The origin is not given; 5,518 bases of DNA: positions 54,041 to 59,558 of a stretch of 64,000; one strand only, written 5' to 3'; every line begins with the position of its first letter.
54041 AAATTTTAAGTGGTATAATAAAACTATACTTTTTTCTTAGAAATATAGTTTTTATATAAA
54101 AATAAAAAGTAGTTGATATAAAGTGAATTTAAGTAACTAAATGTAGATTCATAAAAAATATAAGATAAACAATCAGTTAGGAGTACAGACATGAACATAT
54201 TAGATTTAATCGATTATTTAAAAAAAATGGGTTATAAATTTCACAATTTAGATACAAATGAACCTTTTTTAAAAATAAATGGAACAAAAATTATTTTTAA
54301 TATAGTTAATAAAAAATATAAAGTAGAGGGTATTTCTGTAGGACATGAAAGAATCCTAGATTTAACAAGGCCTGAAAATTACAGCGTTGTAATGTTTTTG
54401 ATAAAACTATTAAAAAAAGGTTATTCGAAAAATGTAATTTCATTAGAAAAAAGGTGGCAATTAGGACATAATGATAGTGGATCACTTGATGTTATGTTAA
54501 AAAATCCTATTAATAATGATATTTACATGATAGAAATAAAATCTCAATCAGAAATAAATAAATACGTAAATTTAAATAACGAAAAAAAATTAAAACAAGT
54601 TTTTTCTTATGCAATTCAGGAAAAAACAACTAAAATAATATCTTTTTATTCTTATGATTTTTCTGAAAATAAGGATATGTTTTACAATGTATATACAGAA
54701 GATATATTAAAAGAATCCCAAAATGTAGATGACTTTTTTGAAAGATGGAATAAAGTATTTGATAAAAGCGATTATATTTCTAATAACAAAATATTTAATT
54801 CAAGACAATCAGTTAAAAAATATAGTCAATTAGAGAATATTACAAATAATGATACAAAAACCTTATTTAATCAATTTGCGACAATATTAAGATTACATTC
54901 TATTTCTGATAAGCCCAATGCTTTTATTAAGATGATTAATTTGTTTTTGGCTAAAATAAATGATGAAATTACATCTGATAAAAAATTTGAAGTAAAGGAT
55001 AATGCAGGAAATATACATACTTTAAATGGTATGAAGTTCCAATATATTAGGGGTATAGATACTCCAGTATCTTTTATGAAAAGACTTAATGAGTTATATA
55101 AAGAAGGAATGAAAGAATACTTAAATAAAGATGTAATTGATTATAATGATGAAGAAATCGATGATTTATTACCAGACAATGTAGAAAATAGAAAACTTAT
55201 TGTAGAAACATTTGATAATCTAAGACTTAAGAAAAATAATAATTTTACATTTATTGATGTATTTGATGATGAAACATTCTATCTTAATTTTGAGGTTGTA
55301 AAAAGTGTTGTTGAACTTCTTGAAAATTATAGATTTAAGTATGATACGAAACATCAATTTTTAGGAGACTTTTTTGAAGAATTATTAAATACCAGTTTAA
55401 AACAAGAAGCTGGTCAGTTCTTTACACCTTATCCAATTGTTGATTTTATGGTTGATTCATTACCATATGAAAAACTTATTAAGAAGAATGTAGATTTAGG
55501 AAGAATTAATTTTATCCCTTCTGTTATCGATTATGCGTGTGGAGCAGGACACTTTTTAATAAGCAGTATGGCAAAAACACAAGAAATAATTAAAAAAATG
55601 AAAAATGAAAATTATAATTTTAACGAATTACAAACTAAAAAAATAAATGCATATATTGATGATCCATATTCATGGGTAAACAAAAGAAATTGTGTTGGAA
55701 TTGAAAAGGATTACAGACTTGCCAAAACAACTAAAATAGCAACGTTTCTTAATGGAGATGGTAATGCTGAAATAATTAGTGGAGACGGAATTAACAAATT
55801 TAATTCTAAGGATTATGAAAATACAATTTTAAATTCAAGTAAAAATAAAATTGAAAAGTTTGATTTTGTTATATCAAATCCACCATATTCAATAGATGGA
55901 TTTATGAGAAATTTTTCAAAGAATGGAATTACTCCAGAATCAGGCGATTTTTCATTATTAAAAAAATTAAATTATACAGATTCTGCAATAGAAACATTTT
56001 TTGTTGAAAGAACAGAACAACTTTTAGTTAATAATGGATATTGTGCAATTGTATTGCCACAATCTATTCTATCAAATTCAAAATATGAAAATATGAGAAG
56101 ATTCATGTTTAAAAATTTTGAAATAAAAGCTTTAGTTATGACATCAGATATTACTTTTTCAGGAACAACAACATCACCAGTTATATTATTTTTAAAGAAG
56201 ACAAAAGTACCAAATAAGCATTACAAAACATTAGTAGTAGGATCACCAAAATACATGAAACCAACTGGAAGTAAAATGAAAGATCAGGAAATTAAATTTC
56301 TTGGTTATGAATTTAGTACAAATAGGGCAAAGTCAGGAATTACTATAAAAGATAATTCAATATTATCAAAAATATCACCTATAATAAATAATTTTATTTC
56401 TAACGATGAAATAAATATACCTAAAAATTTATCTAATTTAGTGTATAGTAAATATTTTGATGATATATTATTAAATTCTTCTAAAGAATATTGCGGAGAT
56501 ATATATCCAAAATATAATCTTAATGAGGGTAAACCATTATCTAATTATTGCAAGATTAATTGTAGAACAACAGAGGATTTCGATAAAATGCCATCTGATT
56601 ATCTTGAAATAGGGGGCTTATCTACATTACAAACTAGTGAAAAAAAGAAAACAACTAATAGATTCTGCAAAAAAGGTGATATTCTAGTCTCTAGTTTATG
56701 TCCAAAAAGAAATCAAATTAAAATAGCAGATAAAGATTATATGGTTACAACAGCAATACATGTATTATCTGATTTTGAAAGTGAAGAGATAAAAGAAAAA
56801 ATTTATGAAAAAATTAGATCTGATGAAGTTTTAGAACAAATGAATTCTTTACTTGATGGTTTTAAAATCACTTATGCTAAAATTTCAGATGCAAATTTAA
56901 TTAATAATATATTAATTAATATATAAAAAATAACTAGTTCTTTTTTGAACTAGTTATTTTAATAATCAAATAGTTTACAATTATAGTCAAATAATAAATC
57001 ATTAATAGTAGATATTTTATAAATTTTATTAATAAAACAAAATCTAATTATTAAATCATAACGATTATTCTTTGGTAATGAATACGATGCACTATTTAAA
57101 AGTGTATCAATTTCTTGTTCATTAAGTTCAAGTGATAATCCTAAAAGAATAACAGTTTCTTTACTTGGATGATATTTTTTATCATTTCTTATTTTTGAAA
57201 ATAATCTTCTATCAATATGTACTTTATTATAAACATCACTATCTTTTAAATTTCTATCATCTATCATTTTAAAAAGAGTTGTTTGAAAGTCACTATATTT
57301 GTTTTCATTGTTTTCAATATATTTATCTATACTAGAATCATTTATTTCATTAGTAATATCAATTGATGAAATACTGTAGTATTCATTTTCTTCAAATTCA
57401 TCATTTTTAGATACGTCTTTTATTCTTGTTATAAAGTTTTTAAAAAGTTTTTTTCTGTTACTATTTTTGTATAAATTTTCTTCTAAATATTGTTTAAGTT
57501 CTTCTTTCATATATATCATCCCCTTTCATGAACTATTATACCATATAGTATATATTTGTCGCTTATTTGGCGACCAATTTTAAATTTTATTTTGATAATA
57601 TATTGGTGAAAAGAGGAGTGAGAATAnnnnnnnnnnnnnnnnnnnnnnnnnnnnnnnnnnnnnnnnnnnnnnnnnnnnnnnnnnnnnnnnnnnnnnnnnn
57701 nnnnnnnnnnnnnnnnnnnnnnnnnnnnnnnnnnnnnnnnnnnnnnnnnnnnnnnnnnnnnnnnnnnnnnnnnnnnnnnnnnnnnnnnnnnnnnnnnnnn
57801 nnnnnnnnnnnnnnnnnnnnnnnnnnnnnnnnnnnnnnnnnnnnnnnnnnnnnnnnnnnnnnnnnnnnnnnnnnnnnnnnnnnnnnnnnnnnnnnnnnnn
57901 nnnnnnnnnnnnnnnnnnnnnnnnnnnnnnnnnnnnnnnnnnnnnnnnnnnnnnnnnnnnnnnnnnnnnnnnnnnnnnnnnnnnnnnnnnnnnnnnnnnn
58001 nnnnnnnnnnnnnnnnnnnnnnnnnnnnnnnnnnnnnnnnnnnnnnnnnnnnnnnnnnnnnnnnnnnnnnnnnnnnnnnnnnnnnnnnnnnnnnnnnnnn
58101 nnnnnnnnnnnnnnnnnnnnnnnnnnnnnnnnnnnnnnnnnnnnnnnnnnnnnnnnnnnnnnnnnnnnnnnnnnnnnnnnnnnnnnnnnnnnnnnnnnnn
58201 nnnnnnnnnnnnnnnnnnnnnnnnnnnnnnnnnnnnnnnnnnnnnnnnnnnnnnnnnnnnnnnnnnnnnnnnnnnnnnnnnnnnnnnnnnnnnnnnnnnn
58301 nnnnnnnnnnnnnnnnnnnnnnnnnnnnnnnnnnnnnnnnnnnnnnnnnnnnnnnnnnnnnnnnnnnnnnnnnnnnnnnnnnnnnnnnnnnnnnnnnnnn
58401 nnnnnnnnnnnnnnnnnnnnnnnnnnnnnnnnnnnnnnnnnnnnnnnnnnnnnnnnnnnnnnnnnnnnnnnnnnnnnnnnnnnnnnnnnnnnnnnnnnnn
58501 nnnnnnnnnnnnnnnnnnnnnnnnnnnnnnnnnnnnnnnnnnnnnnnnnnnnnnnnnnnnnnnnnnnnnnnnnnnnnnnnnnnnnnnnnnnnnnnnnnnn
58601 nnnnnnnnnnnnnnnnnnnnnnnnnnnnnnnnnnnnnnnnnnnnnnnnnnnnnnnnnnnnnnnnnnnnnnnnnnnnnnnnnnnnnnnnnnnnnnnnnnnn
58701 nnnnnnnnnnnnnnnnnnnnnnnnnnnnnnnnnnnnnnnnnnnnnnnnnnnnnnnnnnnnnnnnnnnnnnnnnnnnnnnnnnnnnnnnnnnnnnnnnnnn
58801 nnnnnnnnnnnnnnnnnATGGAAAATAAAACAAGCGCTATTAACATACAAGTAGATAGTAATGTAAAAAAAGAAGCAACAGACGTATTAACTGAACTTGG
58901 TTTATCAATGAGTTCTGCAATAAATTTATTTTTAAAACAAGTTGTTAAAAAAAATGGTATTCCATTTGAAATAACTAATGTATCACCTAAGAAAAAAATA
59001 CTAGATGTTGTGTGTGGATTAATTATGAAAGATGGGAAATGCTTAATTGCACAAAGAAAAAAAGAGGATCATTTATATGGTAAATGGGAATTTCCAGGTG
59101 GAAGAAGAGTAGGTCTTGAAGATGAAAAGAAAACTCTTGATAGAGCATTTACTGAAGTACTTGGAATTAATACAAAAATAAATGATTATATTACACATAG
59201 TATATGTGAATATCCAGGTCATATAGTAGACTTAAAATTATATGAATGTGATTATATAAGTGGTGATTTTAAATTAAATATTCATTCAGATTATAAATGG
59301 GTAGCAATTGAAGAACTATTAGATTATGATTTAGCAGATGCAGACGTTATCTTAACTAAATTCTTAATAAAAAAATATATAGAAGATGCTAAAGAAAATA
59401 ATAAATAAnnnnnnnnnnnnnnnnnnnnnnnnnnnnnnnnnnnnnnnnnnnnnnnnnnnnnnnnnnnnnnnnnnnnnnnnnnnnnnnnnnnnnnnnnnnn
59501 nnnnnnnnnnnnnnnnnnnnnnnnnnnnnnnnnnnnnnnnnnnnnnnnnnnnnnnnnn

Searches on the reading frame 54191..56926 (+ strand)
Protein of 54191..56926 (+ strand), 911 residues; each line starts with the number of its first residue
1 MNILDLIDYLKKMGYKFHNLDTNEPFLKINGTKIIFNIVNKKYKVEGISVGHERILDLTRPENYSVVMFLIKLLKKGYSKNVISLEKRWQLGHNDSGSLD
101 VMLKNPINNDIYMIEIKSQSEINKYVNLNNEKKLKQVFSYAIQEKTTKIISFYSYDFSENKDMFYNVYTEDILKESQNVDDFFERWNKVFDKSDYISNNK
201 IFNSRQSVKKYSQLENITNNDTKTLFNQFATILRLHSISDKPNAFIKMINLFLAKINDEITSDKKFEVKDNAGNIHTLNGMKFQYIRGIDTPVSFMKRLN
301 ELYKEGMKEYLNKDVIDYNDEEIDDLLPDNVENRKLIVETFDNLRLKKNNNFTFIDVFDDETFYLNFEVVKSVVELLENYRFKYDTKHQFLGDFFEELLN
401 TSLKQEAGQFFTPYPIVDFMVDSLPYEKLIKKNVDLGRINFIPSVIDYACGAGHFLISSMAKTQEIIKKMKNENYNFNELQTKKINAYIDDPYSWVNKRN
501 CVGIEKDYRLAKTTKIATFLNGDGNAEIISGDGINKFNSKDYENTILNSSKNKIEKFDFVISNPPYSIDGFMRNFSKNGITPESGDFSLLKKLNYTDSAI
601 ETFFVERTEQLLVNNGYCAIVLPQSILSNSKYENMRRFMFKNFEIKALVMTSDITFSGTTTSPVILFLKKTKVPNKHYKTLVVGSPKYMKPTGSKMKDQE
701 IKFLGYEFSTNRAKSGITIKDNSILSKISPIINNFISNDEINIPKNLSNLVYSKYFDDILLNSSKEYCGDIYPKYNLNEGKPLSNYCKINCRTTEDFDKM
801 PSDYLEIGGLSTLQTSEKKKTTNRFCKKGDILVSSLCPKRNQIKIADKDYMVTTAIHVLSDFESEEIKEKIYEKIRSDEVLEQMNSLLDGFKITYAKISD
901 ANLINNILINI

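Call 4: search_protein_families(library=pfam, proteins=[window:54191-56926:+], max_evalue=0.1)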
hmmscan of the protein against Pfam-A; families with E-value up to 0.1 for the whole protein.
window:54191-56926:+ (911 aa): 4 families
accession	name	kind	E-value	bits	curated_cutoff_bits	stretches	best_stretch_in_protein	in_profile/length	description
PF02384.22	N6_Mtase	-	2.1e-21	77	20.4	1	389-711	4-275/311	N-6 DNA Methylase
PF20473.4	MmeI_Mtase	-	0.001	18.8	27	1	444-530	22-114/259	MmeI, DNA-methyltransferase domain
PF05175.20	MTS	-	0.016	15.3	23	0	552-567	93-109/170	Methyltransferase small domain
PF02545.19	Maf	-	0.043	13.9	27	0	453-507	102-156/187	Maf-like protein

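Call 5: search_protein_families(library=padloc, proteins=[window:54191-56926:+], max_evalue=0.1)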
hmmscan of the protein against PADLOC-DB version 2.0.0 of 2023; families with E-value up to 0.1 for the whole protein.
window:54191-56926:+ (911 aa): 31 families (the best 25 are shown)
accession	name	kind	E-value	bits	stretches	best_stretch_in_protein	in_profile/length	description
PDLC03624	REase_MTase_IIG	-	4.5e-112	374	1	6-678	7-655/1271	Type IIG restriction enzyme-methyltransferase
PDLC03615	REase_MTase_IIG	-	1.1e-69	233.3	1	40-679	39-662/953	Type IIG restriction enzyme-methyltransferase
PDLC03021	MTase_I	-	1.7e-23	81.2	1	337-678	90-387/491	Type I methyltransferase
PDLC04134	mad2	-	6.5e-19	66.1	1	95-702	38-478/492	mads_2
PDLC03030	MTase_I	-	5.9e-18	62.7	1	357-700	281-613/670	Type I methyltransferase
PDLC03318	MTase_II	-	8.7e-17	58.7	1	334-672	270-626/723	Type II methyltransferase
PDLC03218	MTase_II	-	1.4e-16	58.2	1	361-672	219-483/532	Type II methyltransferase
PDLC03026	MTase_I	-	2.6e-16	57.8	1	353-673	85-358/487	Type I methyltransferase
PDLC03335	MTase_II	-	3.4e-15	53.7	1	358-766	34-391/607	Type II methyltransferase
PDLC03018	MTase_I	-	6.5e-15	52.6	1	342-682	241-615/749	Type I methyltransferase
PDLC03025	MTase_I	-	4.3e-14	50.1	2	346-474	97-215/569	Type I methyltransferase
PDLC03267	MTase_II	-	5.5e-14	50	1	404-687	10-234/539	Type II methyltransferase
PDLC03034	MTase_I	-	4.3e-13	46.4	1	337-671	261-584/672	Type I methyltransferase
PDLC02525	PglX|PglXI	-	2.1e-12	44.5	1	532-656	431-546/607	PglX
PDLC03348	MTase_II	-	2.6e-12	44.1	2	547-681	333-463/727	Type II methyltransferase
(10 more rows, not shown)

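Call 6: search_protein_families(library=ncbifam, proteins=[window:54191-56926:+], max_evalue=0.1)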
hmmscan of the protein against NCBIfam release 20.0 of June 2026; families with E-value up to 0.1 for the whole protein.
window:54191-56926:+ (911 aa): 7 families
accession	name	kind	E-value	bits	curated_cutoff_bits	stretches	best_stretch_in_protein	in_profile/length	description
NF047738.1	antiphage_MADS2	equivalog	1.5e-31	109.4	720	1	337-672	246-568/654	methylation-associated defense system DNA methyltransferase MAD2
TIGR02987.1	met_A_Alw26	exception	7.1e-11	41.5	353.5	1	406-676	2-253/523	Alw26I/Eco31I/Esp3I family type II restriction adenine-specific DNA-methyltransferase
NF033452.1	BREX_1_MTaseX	exception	7.2e-10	37.4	500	1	548-682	499-630/1210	BREX-1 system adenine-specific DNA-methyltransferase PglX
NF033451.1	BREX_2_MTaseX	equivalog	0.0017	16.1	400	1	385-465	174-247/1185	BREX-2 system adenine-specific DNA-methyltransferase PglX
NF033455.1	BREX_6_MTaseX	exception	0.0019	15.7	900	1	555-667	553-654/1319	BREX-6 system adenine-specific DNA-methyltransferase PglX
NF047853.1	tRm6a37MtseTrmN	equivalog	0.018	14.8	350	1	542-630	100-176/244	tRNA(1)(Val) (adenine(37)-N(6))-methyltransferase TrmN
TIGR03534.1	RF_mod_PrmC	equivalog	0.099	12.1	199.1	0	524-566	138-166/253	peptide chain release factor N(5)-glutamine methyltransferase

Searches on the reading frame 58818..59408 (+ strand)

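Call 28: search_protein_families(library=pfam, proteins=[window:58818-59408:+], max_evalue=0.001)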
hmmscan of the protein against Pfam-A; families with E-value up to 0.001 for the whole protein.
window:58818-59408:+ (196 aa): 3 families
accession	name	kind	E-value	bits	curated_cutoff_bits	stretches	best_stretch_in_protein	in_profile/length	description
PF04221.18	RelB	-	6.8e-14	52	22.4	1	6-61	2-57/82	RelB antitoxin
PF14815.12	NUDIX_4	-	8.8e-13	48.5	35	1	66-177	2-108/113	NUDIX domain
PF00293.34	NUDIX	-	1.5e-05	25.4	21.1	1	65-173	7-124/134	NUDIX domain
